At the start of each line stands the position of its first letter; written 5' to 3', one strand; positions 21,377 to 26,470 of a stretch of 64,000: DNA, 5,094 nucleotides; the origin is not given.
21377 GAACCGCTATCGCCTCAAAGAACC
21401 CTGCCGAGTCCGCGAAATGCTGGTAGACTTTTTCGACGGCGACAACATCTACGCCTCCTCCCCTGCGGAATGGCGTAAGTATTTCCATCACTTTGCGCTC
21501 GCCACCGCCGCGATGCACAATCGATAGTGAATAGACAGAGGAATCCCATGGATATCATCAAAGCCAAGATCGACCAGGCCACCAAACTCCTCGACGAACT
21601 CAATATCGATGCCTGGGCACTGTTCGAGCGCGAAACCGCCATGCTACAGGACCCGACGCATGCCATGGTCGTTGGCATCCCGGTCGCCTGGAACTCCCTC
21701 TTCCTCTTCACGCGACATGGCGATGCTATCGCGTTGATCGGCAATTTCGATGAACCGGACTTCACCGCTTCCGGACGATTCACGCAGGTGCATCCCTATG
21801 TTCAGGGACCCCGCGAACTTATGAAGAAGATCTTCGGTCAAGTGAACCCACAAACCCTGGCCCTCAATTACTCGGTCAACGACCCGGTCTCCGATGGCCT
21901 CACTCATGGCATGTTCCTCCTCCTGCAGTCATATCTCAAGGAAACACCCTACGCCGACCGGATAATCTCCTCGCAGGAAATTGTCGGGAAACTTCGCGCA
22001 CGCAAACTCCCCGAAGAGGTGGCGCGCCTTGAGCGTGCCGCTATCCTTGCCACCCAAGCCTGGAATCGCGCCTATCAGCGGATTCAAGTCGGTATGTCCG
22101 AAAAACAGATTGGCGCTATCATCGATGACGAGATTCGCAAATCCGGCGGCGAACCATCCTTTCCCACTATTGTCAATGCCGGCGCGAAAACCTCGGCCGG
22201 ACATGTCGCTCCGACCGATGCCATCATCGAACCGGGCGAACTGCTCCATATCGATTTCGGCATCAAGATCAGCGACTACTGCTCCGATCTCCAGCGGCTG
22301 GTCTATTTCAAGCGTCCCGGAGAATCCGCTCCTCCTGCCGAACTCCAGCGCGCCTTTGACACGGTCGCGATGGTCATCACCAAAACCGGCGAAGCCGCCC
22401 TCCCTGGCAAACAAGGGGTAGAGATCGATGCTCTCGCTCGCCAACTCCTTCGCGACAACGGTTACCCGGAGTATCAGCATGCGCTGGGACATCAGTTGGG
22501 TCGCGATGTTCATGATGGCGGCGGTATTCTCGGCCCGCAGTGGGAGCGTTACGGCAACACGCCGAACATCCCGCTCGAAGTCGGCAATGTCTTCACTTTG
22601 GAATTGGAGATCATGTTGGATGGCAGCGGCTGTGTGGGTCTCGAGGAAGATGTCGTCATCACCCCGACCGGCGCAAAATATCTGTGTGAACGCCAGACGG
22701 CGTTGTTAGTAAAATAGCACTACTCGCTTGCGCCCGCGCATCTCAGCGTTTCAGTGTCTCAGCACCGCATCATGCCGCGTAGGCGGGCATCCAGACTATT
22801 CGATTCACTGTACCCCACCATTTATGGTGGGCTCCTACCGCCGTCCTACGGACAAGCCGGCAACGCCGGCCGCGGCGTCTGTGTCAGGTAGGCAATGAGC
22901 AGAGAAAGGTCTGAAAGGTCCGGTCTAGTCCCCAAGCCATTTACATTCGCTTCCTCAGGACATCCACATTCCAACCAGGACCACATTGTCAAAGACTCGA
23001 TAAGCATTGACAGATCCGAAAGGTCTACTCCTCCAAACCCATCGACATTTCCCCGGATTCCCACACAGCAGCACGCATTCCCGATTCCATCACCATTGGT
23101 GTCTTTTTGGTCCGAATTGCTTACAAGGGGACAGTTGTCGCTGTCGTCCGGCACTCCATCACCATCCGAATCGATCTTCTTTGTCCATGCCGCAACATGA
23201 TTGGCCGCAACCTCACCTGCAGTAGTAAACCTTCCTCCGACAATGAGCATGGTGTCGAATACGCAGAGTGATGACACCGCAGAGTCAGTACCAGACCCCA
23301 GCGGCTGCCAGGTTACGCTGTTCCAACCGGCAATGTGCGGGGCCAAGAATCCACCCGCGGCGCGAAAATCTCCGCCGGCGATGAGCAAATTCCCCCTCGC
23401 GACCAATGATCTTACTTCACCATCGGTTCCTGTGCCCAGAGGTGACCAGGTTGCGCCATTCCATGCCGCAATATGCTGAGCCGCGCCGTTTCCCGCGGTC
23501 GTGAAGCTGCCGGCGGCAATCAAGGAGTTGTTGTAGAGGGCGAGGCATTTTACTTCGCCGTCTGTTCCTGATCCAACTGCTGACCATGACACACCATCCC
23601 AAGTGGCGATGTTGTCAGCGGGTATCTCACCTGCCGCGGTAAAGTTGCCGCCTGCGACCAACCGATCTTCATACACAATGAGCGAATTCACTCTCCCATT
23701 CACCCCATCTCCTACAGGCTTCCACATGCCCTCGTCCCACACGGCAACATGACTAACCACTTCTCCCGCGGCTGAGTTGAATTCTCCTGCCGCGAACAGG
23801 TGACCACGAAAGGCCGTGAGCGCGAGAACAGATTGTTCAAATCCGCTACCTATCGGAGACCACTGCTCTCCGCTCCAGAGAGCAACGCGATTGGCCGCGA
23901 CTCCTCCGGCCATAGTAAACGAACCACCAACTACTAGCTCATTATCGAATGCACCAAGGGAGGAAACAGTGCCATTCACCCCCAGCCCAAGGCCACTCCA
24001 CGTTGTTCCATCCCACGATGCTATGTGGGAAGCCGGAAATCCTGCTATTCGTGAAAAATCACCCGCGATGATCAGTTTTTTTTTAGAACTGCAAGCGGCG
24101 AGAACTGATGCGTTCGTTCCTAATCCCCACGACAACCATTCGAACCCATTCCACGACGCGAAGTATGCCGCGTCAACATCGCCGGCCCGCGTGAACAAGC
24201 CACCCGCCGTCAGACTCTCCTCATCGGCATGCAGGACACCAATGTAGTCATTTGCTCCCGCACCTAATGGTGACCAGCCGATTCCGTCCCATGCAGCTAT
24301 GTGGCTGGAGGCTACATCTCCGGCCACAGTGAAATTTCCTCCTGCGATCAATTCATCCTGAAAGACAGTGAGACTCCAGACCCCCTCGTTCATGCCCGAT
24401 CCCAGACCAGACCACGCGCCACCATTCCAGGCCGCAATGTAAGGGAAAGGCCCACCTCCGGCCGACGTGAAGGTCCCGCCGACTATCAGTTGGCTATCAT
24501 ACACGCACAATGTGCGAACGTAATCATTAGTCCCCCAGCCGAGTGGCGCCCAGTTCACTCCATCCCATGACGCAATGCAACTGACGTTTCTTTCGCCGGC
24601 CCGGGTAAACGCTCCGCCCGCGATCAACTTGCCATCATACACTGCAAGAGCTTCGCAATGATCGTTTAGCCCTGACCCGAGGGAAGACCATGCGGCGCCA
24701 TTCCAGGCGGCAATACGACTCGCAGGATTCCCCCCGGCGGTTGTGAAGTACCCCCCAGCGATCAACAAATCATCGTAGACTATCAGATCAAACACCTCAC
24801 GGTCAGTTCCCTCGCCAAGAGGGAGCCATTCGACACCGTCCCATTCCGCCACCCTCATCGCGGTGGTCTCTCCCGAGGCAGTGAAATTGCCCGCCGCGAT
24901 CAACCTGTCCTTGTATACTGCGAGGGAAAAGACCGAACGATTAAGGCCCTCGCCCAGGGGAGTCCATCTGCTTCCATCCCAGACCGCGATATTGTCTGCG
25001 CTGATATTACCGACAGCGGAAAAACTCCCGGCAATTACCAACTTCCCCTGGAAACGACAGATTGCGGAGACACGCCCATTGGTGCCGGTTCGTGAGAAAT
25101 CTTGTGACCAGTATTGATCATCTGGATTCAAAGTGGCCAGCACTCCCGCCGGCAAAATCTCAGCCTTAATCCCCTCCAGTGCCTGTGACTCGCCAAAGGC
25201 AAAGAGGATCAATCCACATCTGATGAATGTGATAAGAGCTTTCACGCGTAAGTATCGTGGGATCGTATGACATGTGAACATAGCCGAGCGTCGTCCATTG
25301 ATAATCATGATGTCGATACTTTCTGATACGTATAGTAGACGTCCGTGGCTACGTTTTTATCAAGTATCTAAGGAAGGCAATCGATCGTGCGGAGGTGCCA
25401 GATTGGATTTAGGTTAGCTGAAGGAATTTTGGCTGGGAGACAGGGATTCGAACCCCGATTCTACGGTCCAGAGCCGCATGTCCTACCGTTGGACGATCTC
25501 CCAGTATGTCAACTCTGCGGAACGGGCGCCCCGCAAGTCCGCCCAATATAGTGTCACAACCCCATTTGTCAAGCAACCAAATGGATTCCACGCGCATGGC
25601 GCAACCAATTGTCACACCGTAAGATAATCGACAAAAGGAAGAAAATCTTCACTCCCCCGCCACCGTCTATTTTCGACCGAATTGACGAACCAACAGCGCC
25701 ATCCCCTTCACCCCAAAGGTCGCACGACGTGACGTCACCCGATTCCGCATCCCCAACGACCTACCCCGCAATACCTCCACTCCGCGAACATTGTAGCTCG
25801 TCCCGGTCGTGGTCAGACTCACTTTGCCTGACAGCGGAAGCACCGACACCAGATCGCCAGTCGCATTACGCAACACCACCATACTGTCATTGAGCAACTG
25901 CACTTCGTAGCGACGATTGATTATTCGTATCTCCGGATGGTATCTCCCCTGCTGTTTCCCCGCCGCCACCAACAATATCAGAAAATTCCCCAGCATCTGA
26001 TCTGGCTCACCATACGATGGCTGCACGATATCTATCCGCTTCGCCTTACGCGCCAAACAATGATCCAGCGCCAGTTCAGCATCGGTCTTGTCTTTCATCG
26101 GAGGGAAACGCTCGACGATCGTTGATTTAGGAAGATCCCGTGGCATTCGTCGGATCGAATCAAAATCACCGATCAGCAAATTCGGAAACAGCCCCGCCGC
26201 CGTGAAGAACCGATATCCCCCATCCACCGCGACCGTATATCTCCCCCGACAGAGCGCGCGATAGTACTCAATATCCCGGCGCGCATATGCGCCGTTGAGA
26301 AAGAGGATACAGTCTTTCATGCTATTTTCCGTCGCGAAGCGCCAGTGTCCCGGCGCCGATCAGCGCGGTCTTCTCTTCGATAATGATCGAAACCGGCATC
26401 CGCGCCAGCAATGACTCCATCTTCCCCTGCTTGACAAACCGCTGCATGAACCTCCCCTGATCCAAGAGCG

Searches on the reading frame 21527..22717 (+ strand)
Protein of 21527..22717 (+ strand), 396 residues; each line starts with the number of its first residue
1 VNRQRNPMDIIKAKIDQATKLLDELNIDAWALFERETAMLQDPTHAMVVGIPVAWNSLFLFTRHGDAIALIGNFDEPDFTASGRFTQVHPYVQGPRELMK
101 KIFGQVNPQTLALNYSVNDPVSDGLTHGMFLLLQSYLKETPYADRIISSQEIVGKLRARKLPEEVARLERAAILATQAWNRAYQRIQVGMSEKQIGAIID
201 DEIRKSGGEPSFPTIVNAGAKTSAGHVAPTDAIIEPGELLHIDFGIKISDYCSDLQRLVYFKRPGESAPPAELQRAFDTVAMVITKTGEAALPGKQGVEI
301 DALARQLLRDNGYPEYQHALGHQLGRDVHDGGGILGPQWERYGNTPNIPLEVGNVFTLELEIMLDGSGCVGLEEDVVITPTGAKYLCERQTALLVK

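Call 79: search_protein_families(library=pfam, proteins=[window:21527-22717:+], max_evalue=0.00001)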
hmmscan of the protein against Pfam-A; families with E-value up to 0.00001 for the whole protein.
window:21527-22717:+ (396 aa): 1 family
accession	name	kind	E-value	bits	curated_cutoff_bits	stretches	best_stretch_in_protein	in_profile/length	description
PF00557.29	Peptidase_M24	-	4.1e-43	148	23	1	167-380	2-208/208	Metallopeptidase family M24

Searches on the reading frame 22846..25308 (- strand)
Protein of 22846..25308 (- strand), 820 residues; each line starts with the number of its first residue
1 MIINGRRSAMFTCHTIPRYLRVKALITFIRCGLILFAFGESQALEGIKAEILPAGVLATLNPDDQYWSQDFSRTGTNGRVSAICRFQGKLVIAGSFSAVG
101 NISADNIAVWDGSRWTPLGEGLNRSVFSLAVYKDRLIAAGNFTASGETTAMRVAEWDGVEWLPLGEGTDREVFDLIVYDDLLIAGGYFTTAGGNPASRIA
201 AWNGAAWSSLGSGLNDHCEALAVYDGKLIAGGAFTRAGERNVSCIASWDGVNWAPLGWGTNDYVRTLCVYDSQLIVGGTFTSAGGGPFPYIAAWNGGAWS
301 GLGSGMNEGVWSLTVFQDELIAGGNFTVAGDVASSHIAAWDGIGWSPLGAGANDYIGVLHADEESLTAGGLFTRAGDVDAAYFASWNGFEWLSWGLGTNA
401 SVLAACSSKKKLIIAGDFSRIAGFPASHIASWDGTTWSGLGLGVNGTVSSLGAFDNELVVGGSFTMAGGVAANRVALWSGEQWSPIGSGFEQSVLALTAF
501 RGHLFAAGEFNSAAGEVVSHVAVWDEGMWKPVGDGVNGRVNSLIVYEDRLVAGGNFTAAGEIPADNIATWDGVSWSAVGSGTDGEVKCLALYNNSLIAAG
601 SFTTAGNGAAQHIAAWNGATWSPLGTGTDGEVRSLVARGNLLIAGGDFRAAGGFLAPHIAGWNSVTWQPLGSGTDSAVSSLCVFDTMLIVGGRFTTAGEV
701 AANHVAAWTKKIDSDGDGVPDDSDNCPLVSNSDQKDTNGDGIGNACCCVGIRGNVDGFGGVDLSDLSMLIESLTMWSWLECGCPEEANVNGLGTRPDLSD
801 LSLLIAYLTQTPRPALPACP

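Call 79: search_protein_families(library=pfam, proteins=[window:22846-25308:-], max_evalue=0.00001)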
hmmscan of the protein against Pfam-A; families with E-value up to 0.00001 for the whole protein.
window:22846-25308:- (820 aa): 2 families
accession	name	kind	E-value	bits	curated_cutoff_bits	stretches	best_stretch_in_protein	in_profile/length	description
PF12768.13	Rax2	-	8.8e-26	91.2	28.8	2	534-686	21-180/254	Rax2 C-terminal beta propeller domain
PF17164.10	DUF5122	-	2.5e-19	69.7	27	0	455-476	3-24/36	Domain of unknown function (DUF5122) beta-propeller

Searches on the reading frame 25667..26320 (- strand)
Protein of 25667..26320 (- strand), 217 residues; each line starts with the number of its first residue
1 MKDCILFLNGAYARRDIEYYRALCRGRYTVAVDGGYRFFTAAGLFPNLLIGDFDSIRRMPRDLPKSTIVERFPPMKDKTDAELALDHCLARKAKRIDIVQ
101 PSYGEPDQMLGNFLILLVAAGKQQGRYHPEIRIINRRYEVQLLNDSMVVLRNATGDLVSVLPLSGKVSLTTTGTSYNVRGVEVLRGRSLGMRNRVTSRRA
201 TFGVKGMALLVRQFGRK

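Call 79: search_protein_families(library=pfam, proteins=[window:25667-26320:-], max_evalue=0.00001)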
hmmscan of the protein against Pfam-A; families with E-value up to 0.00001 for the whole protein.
window:25667-26320:- (217 aa): 1 family
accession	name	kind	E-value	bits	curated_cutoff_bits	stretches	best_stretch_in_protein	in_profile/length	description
PF04263.21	TPK_catalytic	-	2.5e-15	56.8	30.7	1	27-118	9-103/113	Thiamin pyrophosphokinase, catalytic domain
